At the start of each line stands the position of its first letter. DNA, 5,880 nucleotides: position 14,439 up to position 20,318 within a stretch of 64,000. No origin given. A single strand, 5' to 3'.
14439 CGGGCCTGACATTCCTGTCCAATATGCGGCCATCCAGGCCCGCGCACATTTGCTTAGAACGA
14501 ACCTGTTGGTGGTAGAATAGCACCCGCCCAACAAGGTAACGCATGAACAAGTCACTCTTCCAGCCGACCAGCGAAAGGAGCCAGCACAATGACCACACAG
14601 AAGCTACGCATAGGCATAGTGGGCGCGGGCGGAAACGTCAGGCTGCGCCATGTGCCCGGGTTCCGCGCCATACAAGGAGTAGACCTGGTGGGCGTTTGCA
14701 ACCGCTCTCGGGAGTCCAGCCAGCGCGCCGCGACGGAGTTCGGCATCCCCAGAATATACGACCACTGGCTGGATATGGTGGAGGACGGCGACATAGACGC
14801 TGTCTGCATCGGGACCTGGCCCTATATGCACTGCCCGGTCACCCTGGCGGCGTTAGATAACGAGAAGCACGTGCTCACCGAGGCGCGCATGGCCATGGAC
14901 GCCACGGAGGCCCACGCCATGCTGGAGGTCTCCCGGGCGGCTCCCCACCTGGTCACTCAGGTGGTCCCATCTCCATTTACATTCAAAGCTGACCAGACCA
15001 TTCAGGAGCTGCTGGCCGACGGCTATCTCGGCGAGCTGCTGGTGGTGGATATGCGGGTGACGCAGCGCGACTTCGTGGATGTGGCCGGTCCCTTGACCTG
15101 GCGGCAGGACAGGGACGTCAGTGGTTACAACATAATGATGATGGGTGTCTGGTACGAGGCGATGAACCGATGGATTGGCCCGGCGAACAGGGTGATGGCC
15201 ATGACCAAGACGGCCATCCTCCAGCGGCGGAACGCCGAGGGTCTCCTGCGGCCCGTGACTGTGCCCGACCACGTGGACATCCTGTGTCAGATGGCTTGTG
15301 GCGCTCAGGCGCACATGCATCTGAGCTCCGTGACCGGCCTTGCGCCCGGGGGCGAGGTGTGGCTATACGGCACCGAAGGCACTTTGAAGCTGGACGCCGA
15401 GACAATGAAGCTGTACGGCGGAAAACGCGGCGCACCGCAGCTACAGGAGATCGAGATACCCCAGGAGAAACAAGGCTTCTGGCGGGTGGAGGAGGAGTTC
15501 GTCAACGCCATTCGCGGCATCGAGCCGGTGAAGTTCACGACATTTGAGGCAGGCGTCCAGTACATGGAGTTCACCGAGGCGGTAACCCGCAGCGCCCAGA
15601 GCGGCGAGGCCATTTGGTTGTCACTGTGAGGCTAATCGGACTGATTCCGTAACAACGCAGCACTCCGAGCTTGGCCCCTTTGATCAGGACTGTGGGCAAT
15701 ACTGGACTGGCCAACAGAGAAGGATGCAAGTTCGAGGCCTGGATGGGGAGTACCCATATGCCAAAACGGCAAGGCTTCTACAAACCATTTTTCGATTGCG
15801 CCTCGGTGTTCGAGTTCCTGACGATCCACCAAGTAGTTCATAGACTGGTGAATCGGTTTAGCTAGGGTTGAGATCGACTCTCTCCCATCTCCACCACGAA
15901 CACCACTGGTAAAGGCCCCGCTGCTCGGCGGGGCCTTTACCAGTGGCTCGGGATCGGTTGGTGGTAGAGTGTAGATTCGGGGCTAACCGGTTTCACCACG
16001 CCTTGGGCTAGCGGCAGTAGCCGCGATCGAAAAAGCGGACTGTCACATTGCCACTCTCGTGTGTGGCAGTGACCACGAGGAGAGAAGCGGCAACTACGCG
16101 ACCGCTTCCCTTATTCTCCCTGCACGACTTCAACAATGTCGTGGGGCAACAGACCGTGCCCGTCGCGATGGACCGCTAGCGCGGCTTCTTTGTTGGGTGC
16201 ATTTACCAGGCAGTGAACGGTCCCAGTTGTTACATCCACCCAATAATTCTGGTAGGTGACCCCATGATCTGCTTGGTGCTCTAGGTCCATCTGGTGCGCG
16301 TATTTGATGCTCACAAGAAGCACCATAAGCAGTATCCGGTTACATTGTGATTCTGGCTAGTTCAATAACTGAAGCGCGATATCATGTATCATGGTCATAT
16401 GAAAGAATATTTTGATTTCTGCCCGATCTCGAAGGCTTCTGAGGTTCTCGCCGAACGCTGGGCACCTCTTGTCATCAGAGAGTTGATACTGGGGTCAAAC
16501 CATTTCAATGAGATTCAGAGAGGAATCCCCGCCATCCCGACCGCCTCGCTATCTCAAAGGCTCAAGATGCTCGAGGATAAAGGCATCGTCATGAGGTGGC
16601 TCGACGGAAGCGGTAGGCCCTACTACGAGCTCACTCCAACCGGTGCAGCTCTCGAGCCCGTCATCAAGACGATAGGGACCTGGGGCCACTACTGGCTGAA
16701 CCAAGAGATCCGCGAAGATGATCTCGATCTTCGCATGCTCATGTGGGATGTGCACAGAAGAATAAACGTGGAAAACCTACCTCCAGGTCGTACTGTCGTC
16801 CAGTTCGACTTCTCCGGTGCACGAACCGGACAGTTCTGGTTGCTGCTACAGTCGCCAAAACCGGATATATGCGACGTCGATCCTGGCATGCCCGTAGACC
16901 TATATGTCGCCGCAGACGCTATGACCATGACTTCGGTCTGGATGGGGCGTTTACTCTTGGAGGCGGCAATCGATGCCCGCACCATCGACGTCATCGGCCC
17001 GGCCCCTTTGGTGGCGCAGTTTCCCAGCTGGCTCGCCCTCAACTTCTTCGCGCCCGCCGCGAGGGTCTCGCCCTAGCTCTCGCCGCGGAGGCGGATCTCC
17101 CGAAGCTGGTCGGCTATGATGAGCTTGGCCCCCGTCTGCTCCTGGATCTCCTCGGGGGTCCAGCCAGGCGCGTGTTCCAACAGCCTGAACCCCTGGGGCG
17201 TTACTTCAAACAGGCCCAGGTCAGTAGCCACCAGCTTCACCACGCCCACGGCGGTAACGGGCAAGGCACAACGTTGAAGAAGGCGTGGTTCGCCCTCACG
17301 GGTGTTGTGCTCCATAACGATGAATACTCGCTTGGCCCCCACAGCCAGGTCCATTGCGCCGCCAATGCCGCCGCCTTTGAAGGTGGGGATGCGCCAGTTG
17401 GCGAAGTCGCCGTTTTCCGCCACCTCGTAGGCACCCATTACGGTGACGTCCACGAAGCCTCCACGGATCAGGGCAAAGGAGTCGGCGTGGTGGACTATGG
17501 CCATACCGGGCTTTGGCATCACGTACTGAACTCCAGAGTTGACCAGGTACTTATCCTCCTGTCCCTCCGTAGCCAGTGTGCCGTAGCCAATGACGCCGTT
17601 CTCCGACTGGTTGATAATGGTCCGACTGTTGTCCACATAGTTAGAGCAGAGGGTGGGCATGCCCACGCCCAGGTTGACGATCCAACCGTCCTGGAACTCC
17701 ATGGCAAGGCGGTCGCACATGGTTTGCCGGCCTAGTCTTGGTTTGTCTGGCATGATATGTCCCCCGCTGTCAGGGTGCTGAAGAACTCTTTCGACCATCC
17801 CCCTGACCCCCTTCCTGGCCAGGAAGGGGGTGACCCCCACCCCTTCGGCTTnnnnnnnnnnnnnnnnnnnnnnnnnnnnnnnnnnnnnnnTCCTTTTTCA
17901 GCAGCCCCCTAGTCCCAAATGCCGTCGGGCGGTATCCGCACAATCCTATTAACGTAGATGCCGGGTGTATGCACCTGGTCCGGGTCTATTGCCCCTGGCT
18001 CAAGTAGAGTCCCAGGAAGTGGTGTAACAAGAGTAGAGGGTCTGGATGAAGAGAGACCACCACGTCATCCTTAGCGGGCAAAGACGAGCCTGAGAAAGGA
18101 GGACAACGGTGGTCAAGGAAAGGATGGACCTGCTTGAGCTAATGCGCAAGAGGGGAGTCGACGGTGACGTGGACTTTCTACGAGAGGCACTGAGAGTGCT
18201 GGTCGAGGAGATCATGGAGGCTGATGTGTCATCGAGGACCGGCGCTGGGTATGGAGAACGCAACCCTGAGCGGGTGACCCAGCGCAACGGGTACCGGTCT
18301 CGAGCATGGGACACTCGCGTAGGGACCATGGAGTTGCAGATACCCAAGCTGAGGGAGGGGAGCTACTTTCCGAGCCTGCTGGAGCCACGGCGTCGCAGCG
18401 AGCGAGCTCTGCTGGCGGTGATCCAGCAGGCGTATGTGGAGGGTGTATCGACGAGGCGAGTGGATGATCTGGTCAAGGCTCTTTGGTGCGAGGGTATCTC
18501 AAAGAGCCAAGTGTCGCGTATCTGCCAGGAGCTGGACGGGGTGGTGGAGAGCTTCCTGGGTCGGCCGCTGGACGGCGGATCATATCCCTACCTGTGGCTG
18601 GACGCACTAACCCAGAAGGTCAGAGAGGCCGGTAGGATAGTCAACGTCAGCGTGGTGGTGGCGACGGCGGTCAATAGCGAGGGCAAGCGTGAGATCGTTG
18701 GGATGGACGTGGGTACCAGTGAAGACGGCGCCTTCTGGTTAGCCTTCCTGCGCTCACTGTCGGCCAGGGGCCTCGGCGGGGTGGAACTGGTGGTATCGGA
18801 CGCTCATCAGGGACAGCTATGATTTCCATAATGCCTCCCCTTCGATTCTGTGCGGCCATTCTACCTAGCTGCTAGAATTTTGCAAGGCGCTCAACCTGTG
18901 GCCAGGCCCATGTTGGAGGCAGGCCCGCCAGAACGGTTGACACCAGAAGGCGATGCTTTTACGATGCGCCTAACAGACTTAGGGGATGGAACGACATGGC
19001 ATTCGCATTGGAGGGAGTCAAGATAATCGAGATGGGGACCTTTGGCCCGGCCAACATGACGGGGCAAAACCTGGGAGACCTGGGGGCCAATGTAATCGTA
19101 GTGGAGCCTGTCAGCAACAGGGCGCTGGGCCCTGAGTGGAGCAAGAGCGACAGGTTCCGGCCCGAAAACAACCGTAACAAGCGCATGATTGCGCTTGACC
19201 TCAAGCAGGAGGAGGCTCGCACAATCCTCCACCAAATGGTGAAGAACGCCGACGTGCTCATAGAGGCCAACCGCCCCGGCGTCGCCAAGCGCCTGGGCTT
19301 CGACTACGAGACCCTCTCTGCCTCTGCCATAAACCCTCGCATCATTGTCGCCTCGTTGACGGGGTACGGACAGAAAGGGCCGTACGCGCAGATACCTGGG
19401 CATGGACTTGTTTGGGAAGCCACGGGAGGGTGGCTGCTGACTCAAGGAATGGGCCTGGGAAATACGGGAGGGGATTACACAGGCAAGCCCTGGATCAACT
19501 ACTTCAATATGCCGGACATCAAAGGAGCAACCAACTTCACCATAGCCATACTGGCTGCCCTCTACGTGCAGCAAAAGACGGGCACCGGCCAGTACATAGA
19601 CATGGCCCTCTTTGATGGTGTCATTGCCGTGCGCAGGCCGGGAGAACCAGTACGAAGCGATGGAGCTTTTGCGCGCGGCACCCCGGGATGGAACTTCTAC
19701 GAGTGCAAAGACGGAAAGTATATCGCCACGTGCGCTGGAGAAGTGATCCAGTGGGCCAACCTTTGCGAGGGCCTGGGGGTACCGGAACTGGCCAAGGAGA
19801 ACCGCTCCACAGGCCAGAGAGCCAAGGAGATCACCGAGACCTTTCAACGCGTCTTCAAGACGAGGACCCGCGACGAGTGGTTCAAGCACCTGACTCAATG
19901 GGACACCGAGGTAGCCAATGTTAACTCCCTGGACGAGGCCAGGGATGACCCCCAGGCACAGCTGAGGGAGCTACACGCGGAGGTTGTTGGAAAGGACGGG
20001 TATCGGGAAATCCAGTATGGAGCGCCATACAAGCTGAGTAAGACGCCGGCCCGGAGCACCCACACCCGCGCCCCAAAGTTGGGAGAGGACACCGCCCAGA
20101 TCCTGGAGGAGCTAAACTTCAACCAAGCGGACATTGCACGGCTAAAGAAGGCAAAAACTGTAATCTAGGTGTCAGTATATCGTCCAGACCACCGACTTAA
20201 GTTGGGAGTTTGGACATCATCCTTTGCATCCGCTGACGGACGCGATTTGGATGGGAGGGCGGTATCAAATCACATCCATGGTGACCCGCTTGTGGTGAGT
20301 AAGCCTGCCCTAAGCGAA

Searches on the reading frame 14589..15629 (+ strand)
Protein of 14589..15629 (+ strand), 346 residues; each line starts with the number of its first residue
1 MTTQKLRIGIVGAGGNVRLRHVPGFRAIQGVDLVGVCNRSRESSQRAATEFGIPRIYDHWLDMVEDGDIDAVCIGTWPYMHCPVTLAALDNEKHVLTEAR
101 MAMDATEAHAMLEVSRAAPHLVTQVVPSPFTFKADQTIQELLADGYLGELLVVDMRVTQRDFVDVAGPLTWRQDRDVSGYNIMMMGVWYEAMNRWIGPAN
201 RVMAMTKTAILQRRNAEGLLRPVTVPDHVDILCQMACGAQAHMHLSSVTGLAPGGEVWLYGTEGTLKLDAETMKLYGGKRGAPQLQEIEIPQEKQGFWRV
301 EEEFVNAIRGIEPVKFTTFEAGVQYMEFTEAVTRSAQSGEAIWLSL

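Call 75: search_protein_families(library=pfam, proteins=[window:14589-15629:+], max_evalue=0.00001)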
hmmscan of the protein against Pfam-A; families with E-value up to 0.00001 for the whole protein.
window:14589-15629:+ (346 aa): 3 families
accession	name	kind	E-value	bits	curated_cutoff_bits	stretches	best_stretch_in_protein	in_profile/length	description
PF01408.29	GFO_IDH_MocA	-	1.4e-19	71.3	24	1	6-118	1-112/120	Oxidoreductase family, NAD-binding Rossmann fold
PF22725.1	GFO_IDH_MocA_C3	-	2e-14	54.1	27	1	136-266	2-123/124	GFO/IDH/MocA C-terminal domain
PF02894.22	GFO_IDH_MocA_C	-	2.9e-06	27.7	22.9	1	140-340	2-214/218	Oxidoreductase family, C-terminal alpha/beta domain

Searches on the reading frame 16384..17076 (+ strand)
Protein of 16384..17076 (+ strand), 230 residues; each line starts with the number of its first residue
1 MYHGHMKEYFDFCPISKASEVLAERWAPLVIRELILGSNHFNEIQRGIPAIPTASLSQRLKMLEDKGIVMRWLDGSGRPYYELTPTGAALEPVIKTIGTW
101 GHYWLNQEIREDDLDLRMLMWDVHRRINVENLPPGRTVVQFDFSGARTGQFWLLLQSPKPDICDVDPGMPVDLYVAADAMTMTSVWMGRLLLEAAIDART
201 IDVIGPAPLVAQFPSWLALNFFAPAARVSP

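Call 75: search_protein_families(library=pfam, proteins=[window:16384-17076:+], max_evalue=0.00001)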
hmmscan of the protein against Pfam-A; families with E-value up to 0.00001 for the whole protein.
window:16384-17076:+ (230 aa): 1 family
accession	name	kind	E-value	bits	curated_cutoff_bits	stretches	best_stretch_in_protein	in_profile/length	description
PF01638.23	HxlR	-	2.2e-19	69.5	20.8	1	21-108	1-90/91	HxlR-like helix-turn-helix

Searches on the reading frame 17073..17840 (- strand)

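Call 75: search_protein_families(library=pfam, proteins=[window:17073-17840:-], max_evalue=0.00001)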
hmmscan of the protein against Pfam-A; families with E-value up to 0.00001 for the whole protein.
window:17073-17840:- (255 aa): 1 family
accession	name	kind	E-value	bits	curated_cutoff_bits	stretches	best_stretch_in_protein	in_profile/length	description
PF01144.29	CoA_trans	-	5.9e-35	121.1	23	1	39-234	2-216/217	Coenzyme A transferase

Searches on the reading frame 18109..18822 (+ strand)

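Call 75: search_protein_families(library=pfam, proteins=[window:18109-18822:+], max_evalue=0.00001)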
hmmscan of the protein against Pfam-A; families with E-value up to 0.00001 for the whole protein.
window:18109-18822:+ (237 aa): 1 family
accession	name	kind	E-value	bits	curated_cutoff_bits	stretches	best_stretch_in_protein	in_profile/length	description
PF00872.24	Transposase_mut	-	2.3e-78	264.2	21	1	5-235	7-236/379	Transposase, Mutator family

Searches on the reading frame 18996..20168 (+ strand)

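Call 75: search_protein_families(library=pfam, proteins=[window:18996-20168:+], max_evalue=0.00001)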
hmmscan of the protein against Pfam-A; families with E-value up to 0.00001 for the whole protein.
window:18996-20168:+ (390 aa): 1 family
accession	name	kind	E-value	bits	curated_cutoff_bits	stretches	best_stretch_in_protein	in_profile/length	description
PF02515.22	CoA_transf_3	-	2.2e-82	277.6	23.3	1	5-366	1-366/366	CoA-transferase family III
